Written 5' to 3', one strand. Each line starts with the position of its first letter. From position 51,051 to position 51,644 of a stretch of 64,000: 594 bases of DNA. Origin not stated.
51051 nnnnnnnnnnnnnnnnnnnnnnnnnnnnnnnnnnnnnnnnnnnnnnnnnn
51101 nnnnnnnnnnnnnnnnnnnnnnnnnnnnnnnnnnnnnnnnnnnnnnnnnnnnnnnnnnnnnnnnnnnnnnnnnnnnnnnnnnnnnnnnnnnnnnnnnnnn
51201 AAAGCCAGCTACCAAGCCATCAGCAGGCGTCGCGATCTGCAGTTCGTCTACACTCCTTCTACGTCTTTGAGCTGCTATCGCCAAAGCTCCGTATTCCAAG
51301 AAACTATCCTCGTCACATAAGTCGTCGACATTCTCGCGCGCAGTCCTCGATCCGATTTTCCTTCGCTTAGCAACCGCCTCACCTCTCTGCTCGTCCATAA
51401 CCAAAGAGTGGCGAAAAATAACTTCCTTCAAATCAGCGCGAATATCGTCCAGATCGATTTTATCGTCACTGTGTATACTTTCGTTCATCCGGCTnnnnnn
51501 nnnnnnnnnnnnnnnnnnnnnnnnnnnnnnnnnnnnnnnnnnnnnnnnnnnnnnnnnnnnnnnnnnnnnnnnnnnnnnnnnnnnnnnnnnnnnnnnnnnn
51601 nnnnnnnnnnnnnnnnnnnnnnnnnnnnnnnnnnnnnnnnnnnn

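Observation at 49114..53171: Single-polypeptide biotin carboxylase / BCCP / carboxyltransferase enzyme with NUDIX and zf-CHCC neighbours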

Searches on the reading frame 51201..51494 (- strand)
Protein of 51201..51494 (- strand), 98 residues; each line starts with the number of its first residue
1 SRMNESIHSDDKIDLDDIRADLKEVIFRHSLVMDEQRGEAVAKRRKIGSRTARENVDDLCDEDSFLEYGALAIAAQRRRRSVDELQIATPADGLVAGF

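Call 69: search_protein_representatives(protein=window:51201-51494:-)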
Query: 98 residues. Proteins with E-value up to 0.001 (for the whole library): 978; up to 1e-10: 545; up to 1e-30: 0. The best 150 are listed.
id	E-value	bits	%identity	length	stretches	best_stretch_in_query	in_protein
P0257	2.0e-28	114.5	67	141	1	10-97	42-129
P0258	2.1e-28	114.4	69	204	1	12-97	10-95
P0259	5.0e-28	113.2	67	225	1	10-97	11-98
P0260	7.3e-26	106.3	64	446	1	10-97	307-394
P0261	8.1e-26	106.2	69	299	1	17-97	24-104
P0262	1.3e-25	105.6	63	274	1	8-97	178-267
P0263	1.3e-25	105.5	61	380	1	9-97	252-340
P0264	3.0e-25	104.4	60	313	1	11-97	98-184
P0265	3.5e-25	104.1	62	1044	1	11-97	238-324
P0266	1.0e-24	102.6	62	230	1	13-97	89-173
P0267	1.0e-24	102.6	62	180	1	12-97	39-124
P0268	1.9e-24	101.8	61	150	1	10-97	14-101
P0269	3.8e-24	100.8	62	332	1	12-97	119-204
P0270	6.4e-24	100.1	63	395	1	9-91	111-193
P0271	8.5e-24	99.7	60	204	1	9-97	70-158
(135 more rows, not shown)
